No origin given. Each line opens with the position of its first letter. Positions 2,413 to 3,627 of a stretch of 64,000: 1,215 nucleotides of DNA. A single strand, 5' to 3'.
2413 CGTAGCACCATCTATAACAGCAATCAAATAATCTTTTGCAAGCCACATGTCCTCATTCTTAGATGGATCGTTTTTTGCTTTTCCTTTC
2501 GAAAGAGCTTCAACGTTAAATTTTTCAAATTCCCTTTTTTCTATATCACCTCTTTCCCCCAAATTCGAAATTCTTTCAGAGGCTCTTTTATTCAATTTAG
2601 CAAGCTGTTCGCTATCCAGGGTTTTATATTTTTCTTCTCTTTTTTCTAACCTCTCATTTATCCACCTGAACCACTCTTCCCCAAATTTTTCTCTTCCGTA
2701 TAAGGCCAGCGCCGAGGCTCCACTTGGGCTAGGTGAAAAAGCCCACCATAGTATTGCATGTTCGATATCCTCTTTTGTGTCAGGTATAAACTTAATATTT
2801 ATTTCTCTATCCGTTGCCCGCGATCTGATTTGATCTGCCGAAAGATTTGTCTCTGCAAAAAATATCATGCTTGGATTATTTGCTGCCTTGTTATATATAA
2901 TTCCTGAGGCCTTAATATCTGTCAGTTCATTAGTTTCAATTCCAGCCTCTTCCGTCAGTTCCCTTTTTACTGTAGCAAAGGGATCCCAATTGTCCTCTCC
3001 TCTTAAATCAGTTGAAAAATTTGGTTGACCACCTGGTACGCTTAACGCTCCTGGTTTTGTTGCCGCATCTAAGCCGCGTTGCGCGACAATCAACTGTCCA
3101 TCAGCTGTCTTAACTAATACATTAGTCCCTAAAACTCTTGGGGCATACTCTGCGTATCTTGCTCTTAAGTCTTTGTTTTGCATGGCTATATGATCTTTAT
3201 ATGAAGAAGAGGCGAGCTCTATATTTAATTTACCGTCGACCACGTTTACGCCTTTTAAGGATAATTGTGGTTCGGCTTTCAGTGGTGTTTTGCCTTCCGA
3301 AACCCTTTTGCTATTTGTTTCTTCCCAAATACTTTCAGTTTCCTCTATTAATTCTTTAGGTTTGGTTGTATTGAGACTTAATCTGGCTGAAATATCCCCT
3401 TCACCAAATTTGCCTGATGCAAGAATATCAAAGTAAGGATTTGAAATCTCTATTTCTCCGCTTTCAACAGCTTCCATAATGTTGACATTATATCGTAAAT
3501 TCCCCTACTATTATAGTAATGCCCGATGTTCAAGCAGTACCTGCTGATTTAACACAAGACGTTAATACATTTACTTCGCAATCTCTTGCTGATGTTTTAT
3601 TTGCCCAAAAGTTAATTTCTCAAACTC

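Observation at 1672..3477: NUDIX hydrolase fused to a PP2C-type phosphatase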

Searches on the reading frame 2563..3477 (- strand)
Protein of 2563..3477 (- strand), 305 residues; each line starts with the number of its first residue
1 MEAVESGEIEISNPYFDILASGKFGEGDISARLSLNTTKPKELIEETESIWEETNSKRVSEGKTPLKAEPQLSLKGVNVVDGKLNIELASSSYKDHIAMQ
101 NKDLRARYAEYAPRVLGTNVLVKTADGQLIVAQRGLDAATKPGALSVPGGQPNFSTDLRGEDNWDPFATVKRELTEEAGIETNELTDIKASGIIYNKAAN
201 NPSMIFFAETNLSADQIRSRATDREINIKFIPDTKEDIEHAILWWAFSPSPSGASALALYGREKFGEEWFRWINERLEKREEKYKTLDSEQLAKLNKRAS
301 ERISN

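Call 35: search_solved_structures(query=A2, max_evalue=1, show_alignments=1)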
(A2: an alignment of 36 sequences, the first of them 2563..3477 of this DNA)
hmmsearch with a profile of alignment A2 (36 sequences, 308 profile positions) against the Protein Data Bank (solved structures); distinct sequences matched with E-value up to 1: 73 (the best 60 are shown).
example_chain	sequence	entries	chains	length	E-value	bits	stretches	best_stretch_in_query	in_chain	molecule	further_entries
5lor_A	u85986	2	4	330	1e-20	77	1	25-261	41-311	Nucleoside diphosphate-linked moiety X motif 22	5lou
5lf9_A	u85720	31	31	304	3.4e-20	75.3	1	26-234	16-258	Nucleoside diphosphate-linked moiety X motif 22 | Uridine diphosphate glucose pyrophosphatase NUDT22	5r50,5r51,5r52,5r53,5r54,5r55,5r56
1mut_A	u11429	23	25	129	5.6e-06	28.6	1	120-185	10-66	NUCLEOSIDE TRIPHOSPHATE PYROPHOSPHOHYDROLASE | Mutator mutT protein | 7,8-dihydro-8-oxoguanine-triphosphatase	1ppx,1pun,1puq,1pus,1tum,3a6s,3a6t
2rrk_A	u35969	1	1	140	1.4e-05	27.3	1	115-181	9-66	CTP pyrophosphohydrolase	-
3ees_A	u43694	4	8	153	2.8e-05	26.3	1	124-182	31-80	Probable pyrophosphohydrolase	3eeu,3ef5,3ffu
3hhj_A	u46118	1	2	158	9e-05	24.6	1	114-181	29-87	Mutator mutT protein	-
3grn_A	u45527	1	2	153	0.00012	24.2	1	112-180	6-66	MutT related protein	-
7syc_A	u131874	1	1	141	0.00016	23.8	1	120-181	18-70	7,8-dihydro-8-oxoguanine-triphosphatase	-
2fkb_A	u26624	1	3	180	0.00021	23.4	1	101-179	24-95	Putative Nudix hydrolase yfcD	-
3r03_A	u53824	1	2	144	0.00028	23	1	113-181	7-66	NUDIX hydrolase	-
5iw4_A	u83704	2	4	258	0.00049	22.2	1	109-186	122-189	NADH pyrophosphatase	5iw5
1vk6_A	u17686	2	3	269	0.00053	22.1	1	109-186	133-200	NADH pyrophosphatase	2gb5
1nqy_A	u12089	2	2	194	0.00062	21.9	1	118-184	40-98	CoA pyrophosphatase (MutT/nudix family protein)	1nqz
8zr8_A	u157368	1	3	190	0.00065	21.8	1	105-184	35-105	Methanol dehydrogenase activator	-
5qgg_A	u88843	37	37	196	0.001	21.1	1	127-189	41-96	Peroxisomal coenzyme A diphosphatase NUDT7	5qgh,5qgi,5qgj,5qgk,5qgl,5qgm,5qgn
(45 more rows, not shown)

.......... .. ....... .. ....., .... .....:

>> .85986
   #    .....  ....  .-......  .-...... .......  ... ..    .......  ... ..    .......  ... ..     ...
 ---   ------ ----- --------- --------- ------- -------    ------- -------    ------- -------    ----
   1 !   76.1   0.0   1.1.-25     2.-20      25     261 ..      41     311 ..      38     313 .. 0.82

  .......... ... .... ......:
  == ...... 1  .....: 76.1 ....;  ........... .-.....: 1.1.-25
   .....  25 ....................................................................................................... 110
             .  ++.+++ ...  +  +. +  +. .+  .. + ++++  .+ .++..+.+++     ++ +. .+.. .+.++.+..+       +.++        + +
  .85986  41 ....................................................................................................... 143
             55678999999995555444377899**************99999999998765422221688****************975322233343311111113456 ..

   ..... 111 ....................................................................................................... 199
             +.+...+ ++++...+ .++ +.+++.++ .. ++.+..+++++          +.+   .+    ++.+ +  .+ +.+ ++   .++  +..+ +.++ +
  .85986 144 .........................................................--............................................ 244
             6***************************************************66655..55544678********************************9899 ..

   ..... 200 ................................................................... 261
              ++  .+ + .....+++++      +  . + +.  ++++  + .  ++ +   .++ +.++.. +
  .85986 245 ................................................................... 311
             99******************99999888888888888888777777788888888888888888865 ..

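Call 58: predict_structure(alignment_id=A2)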
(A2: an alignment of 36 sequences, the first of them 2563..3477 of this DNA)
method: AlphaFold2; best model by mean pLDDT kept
length: 305 residues; sequences in the alignment: 36
mean_pLDDT: 92.6   pTM: 0.89
mean pLDDT of the five models: 92.6, 92.5, 92.2, 91.8, 91.5
residues with pLDDT >= 90: 248; 70-90: 46; 50-70: 4; < 50: 7
segments of 3 or more residues with pLDDT < 50: 1-7
pLDDT, mean of each block of 10 residues (from residue 1): 47 92 97 93 98 98 96 96 96 95 95 96 98 87 91 93 93 98 98 93 98 97 92 97 80 94 97 95 93 89 84
secondary structure, 60 per line:
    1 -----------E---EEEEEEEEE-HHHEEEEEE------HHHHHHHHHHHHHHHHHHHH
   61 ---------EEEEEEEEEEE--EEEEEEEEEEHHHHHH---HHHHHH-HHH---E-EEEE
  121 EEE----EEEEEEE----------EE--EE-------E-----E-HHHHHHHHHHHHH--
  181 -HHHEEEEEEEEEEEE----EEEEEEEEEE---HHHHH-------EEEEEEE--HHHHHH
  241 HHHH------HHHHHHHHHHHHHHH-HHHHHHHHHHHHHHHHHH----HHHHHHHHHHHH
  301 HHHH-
elements in order: E16-24 E29-34 H41-60 E70-80 E83-92 H93-98 H102-107 E117-123 E128-134 H166-178 E185-196 E201-210 H214-218 E226-232 H235-244 H251-265 H267-284 H289-304

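Call 62: fold_search(model_id=the predicted structure, library=pdb)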
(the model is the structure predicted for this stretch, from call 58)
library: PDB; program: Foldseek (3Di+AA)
matches with E <= 10: 626; with E <= 0.001: 256
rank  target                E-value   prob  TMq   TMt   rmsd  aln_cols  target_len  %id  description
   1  5lou_B                4.1e-18  1.00  0.69  0.70   3.8       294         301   21  human NUDT22 (released 2017-09-13)
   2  5lf9                  9.3e-18  1.00  0.68  0.73   4.0       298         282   21  Crystal structure of human NUDT22 (released 2017-08-02)
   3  5r50                  1.8e-17  1.00  0.67  0.70   3.8       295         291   19  PanDDA analysis group deposition -- Crystal Structure of human NUDT22 in complex with N13371a (released 2020-07-01)
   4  5lor_B                5.5e-17  1.00  0.66  0.69   4.2       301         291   20  human NUDT22 (released 2017-08-16)
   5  5lou_A                7.4e-17  1.00  0.65  0.69   4.1       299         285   21  human NUDT22 (released 2017-09-13)
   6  5lor_A                9.9e-17  1.00  0.69  0.72   3.6       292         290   21  human NUDT22 (released 2017-08-16)
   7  6o3p_B                4.1e-07  1.00  0.36  0.35  13.0       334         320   12  Crystal structure of the catalytic domain of mouse Nudt12 in complex with AMP and 3 Mg2+ ions (released 2019-05-29)
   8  5lf8                  4.3e-07  1.00  0.33  0.39   3.4       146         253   14  Human Nucleoside diphosphate-linked moiety X motif 17 (NUDT17) (released 2017-08-16)
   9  7nr6_A                1.5e-06  1.00  0.29  0.54   3.7       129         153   16  Structure of NUDT15 in complex with NSC56456 (released 2022-03-23)
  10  5bon_D                1.9e-06  1.00  0.29  0.56   3.8       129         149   16  Crystal structure of human Nudt15 (MTH2) (released 2015-08-05)
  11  6scx_A                1.9e-06  1.00  0.36  0.34  13.6       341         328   10  Crystal structure of the catalytic domain of human NUDT12 in complex with 7-methyl-guanosine-5'-triphosphate (released 2020-01-08)
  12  9nxm                  2.0e-06  1.00  0.31  0.43   3.0       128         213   15  Crystal structure of Arabidopsis thaliana NUDT11 E90Q/E94Q mutant (released 2026-04-01)
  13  7b7v_A                2.0e-06  1.00  0.29  0.54   3.7       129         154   16  Structure of NUDT15 in complex with Acyclovir monophosphate (released 2021-05-19)
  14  7b65_A                2.1e-06  1.00  0.30  0.55   3.6       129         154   16  Structure of NUDT15 R139C Mutant in complex with TH7755 (released 2021-03-24)
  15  1vk6                  2.7e-06  1.00  0.30  0.35  16.6       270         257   11  Crystal structure of NADH pyrophosphatase (1790429) from Escherichia coli k12 at 2.20 A resolution (released 2004-05-11)
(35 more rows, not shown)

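Call 68: find_related_loci(query=A6, collection=metagenome_contigs, flank=5000)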
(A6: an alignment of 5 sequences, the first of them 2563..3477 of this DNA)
Query A6 (305 aa) in metagenome_contigs; peptide patterns used: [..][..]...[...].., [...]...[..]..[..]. (x = any residue, [..] = any of these).
244 stretches matched a pattern, but none encodes a relative of the query by tblastn (E <= 1e-3).
